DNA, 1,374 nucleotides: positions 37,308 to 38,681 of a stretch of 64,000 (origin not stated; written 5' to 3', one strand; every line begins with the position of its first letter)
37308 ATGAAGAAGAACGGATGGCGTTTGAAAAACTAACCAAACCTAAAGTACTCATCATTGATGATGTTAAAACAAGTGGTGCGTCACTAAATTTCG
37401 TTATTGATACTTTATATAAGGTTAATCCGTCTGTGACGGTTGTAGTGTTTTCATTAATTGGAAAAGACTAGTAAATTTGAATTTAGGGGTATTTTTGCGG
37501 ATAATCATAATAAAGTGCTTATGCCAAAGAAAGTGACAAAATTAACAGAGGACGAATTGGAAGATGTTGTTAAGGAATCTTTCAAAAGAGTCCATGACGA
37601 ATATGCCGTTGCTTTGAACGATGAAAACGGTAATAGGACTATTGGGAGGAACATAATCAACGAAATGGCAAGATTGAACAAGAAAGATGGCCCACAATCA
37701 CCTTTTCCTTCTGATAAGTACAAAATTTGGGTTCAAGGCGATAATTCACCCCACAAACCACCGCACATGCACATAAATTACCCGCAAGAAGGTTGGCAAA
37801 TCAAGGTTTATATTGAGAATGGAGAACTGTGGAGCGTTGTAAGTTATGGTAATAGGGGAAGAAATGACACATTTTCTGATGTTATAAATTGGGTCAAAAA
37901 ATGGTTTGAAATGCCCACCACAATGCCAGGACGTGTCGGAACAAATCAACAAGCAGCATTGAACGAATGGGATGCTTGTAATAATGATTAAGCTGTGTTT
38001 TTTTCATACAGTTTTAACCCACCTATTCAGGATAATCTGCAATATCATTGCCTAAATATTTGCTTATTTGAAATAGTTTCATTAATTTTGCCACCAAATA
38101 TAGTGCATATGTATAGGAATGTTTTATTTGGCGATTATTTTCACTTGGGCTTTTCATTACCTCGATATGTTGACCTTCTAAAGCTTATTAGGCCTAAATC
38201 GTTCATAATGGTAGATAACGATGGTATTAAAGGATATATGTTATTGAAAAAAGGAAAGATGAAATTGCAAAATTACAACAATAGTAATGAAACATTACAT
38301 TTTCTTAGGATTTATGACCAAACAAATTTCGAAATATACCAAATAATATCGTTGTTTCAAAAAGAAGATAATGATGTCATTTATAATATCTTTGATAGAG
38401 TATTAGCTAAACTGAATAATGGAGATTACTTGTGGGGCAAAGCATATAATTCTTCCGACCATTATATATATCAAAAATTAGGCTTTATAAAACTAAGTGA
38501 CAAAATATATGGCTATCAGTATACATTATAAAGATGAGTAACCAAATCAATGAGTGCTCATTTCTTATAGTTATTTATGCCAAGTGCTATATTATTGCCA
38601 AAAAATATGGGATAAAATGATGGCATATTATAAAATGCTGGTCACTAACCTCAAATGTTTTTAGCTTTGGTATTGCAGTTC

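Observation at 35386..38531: Strongly AT-rich five-gene island with a ComF-like PRTase and a DUF4160-like protein, inserted between rfbB and a BASS transporter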

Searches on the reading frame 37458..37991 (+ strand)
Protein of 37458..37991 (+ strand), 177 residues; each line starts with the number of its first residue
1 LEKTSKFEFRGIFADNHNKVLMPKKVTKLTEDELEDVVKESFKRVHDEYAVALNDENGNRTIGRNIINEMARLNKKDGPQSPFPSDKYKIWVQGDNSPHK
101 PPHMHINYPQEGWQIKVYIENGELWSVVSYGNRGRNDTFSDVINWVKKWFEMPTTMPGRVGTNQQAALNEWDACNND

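Call 3: search_protein_families(library=pfam, proteins=[window:37458-37991:+], max_evalue=0.1)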
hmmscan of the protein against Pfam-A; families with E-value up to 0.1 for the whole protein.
window:37458-37991:+ (177 aa): 1 family
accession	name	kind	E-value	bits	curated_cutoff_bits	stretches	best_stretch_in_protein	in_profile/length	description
PF13711.11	DUF4160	-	0.0023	18.6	23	1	95-124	10-36/65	Domain of unknown function (DUF4160)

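Call 4: search_protein_families(library=padloc, proteins=[window:37458-37991:+], max_evalue=0.1)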
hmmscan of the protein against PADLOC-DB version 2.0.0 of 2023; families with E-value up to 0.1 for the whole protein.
window:37458-37991:+ (177 aa): 0 families

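Call 5: search_protein_families(library=phrogs, proteins=[window:37458-37991:+], max_evalue=0.1)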
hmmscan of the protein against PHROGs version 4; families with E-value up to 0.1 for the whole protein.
window:37458-37991:+ (177 aa): 0 families

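Call 6: search_protein_families(library=ncbifam, proteins=[window:37458-37991:+], max_evalue=0.1)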
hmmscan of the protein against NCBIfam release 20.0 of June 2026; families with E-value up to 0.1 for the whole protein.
window:37458-37991:+ (177 aa): 1 family
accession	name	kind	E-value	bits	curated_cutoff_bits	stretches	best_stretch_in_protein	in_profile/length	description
NF048015.1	toxin_DhiT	equivalog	0.025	15.2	100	1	94-122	17-43/84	type II toxin-antitoxin system toxin DhiT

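Call 28: search_dna_similar(query=window:37458-37988:+, collection=phages, mode=protein, max_evalue=0.01)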
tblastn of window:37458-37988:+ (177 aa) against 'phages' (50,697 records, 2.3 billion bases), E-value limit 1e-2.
No match.

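Call 55: find_homologous_proteins(query=window:37458-37988:+, max_evalue=0.001)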
Query window:37458-37988:+ (177 aa): 25 proteins with E <= 0.001 among 34 candidates.
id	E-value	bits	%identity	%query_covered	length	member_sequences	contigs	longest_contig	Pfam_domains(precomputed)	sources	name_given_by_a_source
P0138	5.6e-119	413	99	100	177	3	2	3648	-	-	-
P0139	1.4e-68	248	70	88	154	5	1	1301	-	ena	-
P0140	2.4e-67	244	70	87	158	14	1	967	-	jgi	jgi:hypothetical protein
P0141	1.1e-66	242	68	84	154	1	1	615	-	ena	-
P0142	8.1e-63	230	65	88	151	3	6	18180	-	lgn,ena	-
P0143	2.2e-62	228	63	87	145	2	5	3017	-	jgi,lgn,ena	jgi:hypothetical protein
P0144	4.3e-62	227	61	88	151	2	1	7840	-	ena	-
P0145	4.9e-60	221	77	67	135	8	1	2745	-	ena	-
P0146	4.2e-59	217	64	88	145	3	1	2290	-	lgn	-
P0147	4.3e-59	217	63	86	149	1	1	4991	-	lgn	-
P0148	5.6e-59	217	62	87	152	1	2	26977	-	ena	-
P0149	7.9e-59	217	62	86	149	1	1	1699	-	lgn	-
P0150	2.5e-57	212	62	84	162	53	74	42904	-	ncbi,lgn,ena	-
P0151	5.5e-57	211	60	88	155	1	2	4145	-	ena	-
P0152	1.8e-56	209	62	88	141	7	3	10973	-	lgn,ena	-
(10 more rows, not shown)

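Call 58: find_encoding_contigs(protein=P0150, flank=6000, max_places=5)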
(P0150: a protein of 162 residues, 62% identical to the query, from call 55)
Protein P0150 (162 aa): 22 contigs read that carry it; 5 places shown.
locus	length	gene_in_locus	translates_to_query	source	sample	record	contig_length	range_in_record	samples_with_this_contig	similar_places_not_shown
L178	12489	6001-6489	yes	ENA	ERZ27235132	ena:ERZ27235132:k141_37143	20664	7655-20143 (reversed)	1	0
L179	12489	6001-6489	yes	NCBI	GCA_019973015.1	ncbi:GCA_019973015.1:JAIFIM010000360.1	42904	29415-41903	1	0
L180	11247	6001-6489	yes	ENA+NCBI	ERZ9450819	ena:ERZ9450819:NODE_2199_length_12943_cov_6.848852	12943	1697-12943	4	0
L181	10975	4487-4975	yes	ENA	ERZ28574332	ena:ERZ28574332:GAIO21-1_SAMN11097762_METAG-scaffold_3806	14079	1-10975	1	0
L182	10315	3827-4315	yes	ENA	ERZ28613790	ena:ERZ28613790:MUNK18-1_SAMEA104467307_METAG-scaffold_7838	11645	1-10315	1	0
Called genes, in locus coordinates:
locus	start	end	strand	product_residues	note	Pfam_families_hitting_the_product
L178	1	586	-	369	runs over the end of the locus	?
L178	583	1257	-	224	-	PF01128:IspD, PF12804:NTP_transf_3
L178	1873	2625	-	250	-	PF00149:Metallophos, PF12850:Metallophos_2 (faint)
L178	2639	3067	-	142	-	PF01883:FeS_assembly_P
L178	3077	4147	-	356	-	PF08843:AbiEii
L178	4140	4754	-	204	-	PF19570:DUF6088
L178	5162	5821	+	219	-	PF13505:OMP_b-brl, PF13568:OMP_b-brl_2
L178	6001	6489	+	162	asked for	-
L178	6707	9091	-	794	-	PF00912:Transgly, PF28500:PBP_middle, PF00905:Transpeptidase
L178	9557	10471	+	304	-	PF02729:OTCace_N, PF00185:OTCace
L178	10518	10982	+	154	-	PF01948:PyrI, PF02748:PyrI_C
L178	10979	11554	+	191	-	PF01613:Flavin_Reduct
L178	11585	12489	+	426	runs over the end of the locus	PF00464:SHMT, PF00155:Aminotran_1_2 (weak), PF01212:Beta_elim_lyase (faint)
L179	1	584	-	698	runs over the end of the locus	PF17191:RecG_wedge, PF01336:tRNA_anti-codon (weak), PF00176:SNF2-rel_dom (weak), PF00270:DEAD, PF04851:ResIII, PF00271:Helicase_C, PF19833:RecG_dom3_C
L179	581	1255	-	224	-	PF01128:IspD, PF12804:NTP_transf_3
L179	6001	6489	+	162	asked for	-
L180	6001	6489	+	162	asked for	-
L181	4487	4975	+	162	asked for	-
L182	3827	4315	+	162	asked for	-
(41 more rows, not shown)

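Call 59: find_encoding_contigs(protein=P0148, flank=6000, max_places=3)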
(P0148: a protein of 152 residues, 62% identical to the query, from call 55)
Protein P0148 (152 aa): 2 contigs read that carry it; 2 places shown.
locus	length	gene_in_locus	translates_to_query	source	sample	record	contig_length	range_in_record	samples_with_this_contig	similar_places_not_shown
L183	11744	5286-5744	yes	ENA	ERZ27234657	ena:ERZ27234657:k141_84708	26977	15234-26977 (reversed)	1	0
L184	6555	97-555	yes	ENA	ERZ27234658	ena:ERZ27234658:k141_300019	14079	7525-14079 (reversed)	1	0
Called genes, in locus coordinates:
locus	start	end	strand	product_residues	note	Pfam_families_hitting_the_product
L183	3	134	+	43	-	?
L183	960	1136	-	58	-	-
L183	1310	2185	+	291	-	PF00140:Sigma70_r1_2, PF04542:Sigma70_r2, PF04539:Sigma70_r3, PF04545:Sigma70_r4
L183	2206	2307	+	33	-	-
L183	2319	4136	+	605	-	PF00004:AAA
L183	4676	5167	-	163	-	-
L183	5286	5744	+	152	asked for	-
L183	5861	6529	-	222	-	-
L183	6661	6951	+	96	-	-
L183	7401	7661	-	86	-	-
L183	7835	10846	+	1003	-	PF00515:TPR_1 (faint), PF07719:TPR_2 (faint), PF13176:TPR_7 (faint), PF13181:TPR_8 (faint), PF13424:TPR_12 (faint), PF13428:TPR_14 (faint), PF13432:TPR_16 (faint), PF14559:TPR_19 (faint)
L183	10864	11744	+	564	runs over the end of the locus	PF07722:Peptidase_C26, PF00117:GATase, PF01244:Peptidase_M19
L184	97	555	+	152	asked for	-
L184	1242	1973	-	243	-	PF00149:Metallophos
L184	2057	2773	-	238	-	PF05013:FGase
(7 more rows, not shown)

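Call 81: find_related_loci(query=A3, collection=viral_contigs, flank=10000)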
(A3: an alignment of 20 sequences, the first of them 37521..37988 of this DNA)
Query A3 (156 aa) in viral_contigs; peptide patterns used: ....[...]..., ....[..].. (x = any residue, [..] = any of these).
23 stretches matched a pattern, but none encodes a relative of the query by tblastn (E <= 1e-3).

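Call 106: search_protein_families(library=pfam, alignment_id=A3, max_evalue=0.01)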
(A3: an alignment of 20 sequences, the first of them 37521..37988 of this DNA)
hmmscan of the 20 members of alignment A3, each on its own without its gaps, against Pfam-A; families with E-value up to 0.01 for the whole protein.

A. member 1, window:37521-37988:+ (156 aa): 1 family
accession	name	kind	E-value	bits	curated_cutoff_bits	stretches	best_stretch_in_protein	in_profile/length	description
PF13711.11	DUF4160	-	0.0019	18.8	23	1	74-103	10-36/65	Domain of unknown function (DUF4160)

B. families by the number of members that match (of 20 scanned): 1 family
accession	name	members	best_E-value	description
PF13711.11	DUF4160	13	0.00011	Domain of unknown function (DUF4160)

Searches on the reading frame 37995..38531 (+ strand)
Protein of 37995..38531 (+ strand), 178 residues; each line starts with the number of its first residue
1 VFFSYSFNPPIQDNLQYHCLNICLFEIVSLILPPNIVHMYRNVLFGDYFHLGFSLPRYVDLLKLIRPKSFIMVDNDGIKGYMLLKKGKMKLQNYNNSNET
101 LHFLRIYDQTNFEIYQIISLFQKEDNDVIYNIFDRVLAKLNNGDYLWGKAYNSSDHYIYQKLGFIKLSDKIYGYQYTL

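Call 3: search_protein_families(library=pfam, proteins=[window:37995-38531:+], max_evalue=0.1)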
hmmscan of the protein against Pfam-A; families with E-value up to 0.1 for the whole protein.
window:37995-38531:+ (178 aa): 0 families

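Call 4: search_protein_families(library=padloc, proteins=[window:37995-38531:+], max_evalue=0.1)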
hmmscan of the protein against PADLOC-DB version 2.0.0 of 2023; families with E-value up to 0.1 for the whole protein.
window:37995-38531:+ (178 aa): 0 families

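Call 5: search_protein_families(library=phrogs, proteins=[window:37995-38531:+], max_evalue=0.1)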
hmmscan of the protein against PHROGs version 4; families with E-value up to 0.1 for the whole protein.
window:37995-38531:+ (178 aa): 2 families
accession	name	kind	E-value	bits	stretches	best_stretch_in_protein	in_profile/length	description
phrog_20589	-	unknown function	0.088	13.7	0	81-112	6-36/58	-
phrog_3486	-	unknown function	0.089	14.4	0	111-141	8-38/102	-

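Call 6: search_protein_families(library=ncbifam, proteins=[window:37995-38531:+], max_evalue=0.1)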
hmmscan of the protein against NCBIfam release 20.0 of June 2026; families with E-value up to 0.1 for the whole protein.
window:37995-38531:+ (178 aa): 0 families

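Call 29: search_dna_similar(query=window:37995-38528:+, collection=phages, mode=protein, max_evalue=0.01)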
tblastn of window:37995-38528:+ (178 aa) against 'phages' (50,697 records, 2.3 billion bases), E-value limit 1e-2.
No match.

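Call 64: search_protein_representatives(protein=window:37995-38528:+)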
Query: 178 residues. Proteins with E-value up to 0.001 (for the whole library): 5; up to 1e-10: 4; up to 1e-30: 3. The best 5 are listed.
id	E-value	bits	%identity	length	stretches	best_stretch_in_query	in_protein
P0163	1.1e-59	217.9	71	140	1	39-177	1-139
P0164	3.7e-33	131.5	47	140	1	39-178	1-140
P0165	1.5e-32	129.4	59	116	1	39-149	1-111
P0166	1.3e-14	71.0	77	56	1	39-85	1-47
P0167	9.2e-09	52.0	54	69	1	37-98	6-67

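Call 66: find_encoding_contigs(protein=P0164, flank=8000, max_places=4)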
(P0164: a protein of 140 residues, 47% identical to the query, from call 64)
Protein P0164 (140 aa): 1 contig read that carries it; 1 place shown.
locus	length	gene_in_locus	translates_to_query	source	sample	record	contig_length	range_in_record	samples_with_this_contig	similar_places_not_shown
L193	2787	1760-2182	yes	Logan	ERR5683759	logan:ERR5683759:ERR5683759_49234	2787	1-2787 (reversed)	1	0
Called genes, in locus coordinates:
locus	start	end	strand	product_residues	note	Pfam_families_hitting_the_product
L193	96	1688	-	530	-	-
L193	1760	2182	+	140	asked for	-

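Call 67: find_encoding_contigs(protein=P0163, flank=10000, max_places=6)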
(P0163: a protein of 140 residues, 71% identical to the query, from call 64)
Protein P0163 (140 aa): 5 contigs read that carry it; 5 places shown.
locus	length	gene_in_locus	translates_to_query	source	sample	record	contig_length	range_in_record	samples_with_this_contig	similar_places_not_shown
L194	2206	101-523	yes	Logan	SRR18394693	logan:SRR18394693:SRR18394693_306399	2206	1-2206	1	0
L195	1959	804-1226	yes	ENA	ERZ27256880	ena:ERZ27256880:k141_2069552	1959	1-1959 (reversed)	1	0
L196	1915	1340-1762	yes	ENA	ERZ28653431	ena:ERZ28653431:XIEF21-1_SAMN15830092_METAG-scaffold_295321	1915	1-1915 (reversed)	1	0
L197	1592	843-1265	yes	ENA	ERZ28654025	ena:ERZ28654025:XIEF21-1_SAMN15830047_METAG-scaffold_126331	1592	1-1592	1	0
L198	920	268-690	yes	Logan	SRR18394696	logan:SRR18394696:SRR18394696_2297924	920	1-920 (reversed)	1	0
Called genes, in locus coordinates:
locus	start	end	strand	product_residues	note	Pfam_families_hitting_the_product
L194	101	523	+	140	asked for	-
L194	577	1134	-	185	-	-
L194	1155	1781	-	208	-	-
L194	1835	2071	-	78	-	-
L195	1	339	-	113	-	?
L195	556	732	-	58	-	-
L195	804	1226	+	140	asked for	-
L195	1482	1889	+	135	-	-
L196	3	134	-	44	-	?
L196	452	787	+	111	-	PF05154:TM2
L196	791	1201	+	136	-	PF10825:DUF2752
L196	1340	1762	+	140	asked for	-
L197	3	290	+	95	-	?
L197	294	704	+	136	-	PF10825:DUF2752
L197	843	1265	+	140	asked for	-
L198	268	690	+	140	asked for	-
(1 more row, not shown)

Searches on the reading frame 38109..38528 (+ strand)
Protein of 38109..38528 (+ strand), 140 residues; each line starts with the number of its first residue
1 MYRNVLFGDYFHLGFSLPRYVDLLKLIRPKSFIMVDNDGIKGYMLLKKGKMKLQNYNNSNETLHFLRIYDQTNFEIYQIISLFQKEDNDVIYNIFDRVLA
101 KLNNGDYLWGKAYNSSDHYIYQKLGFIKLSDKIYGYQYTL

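Call 83: find_related_loci(query=A4, collection=viral_contigs, flank=10000)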
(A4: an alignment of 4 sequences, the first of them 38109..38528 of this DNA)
Query A4 (140 aa) in viral_contigs; peptide patterns used: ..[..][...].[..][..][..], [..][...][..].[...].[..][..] (x = any residue, [..] = any of these).
288 stretches matched a pattern; 1 encode a relative of the query (tblastn E <= 1e-3); 1 distinct loci.
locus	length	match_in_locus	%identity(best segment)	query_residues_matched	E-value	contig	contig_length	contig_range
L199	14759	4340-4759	89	1-140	5e-81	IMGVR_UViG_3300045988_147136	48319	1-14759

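Call 86: search_protein_families(library=pfam, proteins=[L199:2319-3317:+, L199:3318-4268:-, L199:4868-6802:+, L199:6747-9386:+, L199:13278-14273:+, L199:243-827:-, L199:10789-11322:-, L199:11515-11916:-, L199:10344-10859:-], max_evalue=0.01)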
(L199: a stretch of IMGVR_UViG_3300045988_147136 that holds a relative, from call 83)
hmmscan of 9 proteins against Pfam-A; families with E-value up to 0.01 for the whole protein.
L199:2319-3317:+ (332 aa): 2 families
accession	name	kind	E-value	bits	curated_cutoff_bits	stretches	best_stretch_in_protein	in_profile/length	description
PF12762.13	DDE_Tnp_IS1595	-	2.8e-44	151.2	27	1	139-298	3-153/153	ISXO2-like transposase domain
PF12760.12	Zn_ribbon_IS1595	-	2.8e-08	34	25.4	1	23-69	2-45/46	Transposase zinc-ribbon domain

L199:3318-4268:- (316 aa): 0 families

L199:4868-6802:+ (644 aa): 2 families
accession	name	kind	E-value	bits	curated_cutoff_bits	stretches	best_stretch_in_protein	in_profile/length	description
PF03235.19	GmrSD_N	-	5.4e-30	105.4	33.2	1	20-225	4-198/199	GmrSD restriction endonuclease, N-terminal domain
PF07510.16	GmrSD_C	-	2.3e-08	34.5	23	1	543-571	76-104/138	GmrSD restriction endonucleases, C-terminal domain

L199:6747-9386:+ (879 aa): 1 family
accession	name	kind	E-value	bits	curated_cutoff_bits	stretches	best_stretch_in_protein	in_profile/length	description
PF03235.19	GmrSD_N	-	2.3e-22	80.5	33.2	1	27-268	3-198/199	GmrSD restriction endonuclease, N-terminal domain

L199:13278-14273:+ (331 aa): 1 family
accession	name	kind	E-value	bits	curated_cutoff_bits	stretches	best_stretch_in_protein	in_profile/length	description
PF03837.19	RecT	-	1.9e-11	44.4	24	1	65-220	15-151/198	RecT family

L199:243-827:- (194 aa): 1 family
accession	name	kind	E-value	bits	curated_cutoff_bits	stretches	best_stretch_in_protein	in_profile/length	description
PF16231.10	DUF4890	-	0.00074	20.5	29.7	1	24-61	10-47/109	Domain of unknown function (DUF4890)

L199:10789-11322:- (177 aa): 0 families

L199:11515-11916:- (133 aa): 3 families
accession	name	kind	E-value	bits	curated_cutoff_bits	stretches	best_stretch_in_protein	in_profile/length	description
PF01381.28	HTH_3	-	5.2e-07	30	23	1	14-63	1-51/55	Helix-turn-helix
PF13443.12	HTH_26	-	2.5e-05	24.9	22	1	15-62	3-52/63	Cro/C1-type HTH DNA-binding domain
PF04218.19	CENP-B_N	-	0.00076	19.5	21.2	1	20-45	20-45/53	CENP-B N-terminal DNA-binding domain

L199:10344-10859:- (171 aa): 0 families
